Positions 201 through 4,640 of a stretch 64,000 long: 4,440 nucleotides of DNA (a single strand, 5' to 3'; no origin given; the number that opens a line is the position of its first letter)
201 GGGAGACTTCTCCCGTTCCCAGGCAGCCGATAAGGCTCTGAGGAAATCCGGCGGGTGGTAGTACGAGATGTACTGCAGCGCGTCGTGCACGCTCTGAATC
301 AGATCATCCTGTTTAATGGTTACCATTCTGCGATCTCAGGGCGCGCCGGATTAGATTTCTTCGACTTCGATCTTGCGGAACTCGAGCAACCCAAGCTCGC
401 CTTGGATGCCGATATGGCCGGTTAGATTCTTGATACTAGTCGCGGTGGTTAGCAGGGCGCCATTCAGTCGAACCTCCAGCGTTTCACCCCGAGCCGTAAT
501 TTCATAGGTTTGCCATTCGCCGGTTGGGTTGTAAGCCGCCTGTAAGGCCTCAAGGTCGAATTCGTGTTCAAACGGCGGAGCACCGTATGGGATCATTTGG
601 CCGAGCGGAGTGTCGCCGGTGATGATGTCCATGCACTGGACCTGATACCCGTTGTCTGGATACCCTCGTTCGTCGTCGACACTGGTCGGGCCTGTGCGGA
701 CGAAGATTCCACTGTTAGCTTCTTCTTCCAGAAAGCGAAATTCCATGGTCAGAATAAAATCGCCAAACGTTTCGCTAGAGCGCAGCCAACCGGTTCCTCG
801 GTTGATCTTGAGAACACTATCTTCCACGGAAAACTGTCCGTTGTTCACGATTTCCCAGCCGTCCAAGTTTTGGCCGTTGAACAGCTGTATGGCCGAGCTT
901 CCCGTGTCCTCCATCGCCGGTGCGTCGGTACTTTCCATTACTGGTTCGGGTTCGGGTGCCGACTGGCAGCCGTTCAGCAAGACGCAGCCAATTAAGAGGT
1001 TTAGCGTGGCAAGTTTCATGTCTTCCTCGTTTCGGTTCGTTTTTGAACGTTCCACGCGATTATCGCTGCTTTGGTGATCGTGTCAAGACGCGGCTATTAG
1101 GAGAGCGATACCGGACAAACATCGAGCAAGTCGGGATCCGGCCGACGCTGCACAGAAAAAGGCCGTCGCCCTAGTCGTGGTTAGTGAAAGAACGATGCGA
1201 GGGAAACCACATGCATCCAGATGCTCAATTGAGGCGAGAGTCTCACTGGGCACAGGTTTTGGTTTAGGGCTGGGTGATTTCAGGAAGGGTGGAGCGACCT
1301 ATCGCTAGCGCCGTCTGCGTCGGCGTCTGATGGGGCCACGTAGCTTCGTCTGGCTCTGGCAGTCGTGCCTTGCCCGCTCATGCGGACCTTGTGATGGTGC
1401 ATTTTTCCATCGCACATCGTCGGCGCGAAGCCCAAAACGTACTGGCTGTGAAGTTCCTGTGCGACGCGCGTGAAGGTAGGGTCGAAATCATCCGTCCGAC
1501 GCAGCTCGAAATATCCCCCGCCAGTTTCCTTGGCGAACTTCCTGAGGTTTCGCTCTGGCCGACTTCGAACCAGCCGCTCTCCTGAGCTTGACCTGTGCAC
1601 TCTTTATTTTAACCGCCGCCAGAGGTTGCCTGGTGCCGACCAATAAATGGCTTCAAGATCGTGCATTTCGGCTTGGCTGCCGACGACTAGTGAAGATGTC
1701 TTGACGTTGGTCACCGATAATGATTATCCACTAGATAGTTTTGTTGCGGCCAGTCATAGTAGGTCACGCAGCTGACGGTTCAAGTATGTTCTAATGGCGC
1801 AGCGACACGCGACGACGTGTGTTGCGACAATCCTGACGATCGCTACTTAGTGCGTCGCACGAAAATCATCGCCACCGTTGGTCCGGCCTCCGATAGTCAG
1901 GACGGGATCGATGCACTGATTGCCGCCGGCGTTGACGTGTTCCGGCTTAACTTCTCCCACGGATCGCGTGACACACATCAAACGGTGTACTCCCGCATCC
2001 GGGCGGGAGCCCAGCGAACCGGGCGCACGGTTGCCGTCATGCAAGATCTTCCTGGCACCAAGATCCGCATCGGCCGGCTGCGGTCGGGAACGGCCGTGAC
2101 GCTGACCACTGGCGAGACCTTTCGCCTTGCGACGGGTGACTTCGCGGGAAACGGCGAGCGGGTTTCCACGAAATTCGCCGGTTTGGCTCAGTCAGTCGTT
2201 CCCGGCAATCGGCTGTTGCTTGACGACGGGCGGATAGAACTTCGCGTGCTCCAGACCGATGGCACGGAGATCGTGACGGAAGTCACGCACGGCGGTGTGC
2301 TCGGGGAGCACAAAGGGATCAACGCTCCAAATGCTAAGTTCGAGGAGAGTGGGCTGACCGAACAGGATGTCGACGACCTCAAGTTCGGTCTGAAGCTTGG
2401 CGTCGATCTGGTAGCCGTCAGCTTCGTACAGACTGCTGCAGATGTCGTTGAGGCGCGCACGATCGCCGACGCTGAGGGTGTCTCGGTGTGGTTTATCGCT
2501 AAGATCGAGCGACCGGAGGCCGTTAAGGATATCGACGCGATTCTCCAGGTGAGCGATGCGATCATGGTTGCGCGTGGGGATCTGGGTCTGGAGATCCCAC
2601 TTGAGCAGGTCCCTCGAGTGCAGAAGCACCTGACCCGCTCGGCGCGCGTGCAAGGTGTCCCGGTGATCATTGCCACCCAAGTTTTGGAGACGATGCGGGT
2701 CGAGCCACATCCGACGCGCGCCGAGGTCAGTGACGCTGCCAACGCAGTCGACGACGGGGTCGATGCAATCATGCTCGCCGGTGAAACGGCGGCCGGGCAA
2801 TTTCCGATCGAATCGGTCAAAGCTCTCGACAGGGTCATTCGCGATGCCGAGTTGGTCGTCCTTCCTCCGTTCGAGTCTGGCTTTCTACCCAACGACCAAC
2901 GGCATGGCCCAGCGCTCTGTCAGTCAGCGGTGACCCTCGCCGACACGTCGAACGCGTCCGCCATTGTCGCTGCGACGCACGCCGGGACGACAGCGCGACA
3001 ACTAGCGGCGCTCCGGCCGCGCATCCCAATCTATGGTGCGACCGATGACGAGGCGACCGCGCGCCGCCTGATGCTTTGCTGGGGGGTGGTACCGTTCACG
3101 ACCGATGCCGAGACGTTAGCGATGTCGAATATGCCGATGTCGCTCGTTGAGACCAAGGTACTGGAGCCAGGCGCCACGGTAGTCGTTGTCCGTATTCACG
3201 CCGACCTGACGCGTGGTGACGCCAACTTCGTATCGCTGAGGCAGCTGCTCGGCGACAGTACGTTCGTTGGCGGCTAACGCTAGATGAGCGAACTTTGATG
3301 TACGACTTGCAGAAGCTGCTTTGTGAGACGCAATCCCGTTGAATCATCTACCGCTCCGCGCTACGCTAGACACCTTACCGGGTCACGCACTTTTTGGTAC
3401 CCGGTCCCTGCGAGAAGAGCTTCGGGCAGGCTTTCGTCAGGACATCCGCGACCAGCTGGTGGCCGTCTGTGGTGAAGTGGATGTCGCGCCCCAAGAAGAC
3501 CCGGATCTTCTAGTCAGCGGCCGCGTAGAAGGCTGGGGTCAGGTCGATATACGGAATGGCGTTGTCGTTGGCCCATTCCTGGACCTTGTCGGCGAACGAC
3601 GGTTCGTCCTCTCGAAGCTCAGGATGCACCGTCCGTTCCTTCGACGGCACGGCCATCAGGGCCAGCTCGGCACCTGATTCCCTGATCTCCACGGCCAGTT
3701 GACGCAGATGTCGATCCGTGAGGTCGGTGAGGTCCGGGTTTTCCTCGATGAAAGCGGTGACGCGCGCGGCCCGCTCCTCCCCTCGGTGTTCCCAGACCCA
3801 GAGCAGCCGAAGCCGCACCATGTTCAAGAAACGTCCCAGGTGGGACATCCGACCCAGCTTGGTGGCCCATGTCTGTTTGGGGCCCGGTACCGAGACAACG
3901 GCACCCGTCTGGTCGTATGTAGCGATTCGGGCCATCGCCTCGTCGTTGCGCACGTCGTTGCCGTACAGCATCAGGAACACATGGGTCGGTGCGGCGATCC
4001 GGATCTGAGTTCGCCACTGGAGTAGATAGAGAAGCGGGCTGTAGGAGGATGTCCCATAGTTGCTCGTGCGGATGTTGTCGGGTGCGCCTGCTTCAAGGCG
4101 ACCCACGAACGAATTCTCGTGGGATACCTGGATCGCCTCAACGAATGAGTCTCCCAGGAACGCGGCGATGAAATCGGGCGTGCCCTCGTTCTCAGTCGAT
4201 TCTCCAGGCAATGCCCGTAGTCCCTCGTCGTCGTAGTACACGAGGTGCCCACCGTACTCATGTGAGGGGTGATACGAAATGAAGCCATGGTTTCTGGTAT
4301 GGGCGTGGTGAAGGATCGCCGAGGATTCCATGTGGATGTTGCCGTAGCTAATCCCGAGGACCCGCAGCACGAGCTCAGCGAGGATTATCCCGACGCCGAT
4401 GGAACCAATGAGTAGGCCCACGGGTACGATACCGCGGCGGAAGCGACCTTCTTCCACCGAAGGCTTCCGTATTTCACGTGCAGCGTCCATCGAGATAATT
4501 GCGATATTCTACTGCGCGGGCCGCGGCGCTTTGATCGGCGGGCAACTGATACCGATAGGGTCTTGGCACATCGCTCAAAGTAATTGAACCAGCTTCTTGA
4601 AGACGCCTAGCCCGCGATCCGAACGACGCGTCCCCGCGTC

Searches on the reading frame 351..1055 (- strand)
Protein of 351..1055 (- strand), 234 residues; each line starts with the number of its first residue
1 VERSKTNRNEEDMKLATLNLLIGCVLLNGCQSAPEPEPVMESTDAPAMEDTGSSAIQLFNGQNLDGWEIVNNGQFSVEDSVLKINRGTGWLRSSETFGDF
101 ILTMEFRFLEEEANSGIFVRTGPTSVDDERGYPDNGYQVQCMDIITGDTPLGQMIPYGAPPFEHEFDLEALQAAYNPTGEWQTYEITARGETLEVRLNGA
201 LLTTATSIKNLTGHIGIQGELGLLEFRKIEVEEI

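Call 53: search_protein_families(library=pfam, proteins=[window:351-1055:-], max_evalue=0.0001)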
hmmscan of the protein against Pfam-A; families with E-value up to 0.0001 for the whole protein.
window:351-1055:- (234 aa): 1 family
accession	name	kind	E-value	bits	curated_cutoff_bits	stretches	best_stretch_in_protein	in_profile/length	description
PF06439.18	3keto-disac_hyd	-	7.4e-34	117.9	26.8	1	55-231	2-186/187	3-keto-disaccharide hydrolase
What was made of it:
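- The window also holds a 3-keto-disaccharide hydrolase homolog at 351-1055 (call 53).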

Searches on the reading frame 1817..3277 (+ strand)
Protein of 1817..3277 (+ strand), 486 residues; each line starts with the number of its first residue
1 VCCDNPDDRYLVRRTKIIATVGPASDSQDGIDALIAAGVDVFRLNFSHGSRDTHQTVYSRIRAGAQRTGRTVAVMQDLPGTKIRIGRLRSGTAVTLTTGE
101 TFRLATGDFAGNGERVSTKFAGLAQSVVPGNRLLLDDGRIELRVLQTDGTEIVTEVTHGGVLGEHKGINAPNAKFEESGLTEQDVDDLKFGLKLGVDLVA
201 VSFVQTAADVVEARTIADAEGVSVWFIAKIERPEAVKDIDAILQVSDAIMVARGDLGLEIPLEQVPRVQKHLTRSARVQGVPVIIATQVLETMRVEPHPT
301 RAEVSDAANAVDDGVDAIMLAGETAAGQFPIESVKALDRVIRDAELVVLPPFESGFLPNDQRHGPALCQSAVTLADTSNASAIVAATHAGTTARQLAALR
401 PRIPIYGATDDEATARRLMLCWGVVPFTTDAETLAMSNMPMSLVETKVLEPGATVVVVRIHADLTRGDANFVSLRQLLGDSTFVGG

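Call 53: search_protein_families(library=pfam, proteins=[window:1817-3277:+], max_evalue=0.0001)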
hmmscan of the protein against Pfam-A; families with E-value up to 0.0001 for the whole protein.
window:1817-3277:+ (486 aa): 2 families
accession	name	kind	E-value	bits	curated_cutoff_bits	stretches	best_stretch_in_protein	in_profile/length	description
PF00224.27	PK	-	1.8e-110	369.5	30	1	13-334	2-328/328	Pyruvate kinase, barrel domain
PF02887.21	PK_C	-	1.8e-21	76.8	28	1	366-472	2-111/114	Pyruvate kinase, alpha/beta domain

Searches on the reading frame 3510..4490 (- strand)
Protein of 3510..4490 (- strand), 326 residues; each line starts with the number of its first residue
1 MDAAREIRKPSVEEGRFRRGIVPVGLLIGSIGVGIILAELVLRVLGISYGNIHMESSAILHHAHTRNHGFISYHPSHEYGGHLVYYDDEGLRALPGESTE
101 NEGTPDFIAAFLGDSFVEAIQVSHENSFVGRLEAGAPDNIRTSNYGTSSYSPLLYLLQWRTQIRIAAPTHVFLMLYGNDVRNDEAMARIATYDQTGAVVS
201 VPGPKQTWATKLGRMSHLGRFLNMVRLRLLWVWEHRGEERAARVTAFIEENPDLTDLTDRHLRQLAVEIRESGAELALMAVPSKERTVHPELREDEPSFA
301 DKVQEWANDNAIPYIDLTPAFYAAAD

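Call 53: search_protein_families(library=pfam, proteins=[window:3510-4490:-], max_evalue=0.0001)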
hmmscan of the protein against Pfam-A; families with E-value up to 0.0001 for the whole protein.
window:3510-4490:- (326 aa): 1 family
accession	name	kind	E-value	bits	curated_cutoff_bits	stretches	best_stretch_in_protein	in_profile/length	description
PF13472.12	Lipase_GDSL_2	-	4.9e-08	34.1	32.9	1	111-324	1-156/178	GDSL-like Lipase/Acylhydrolase family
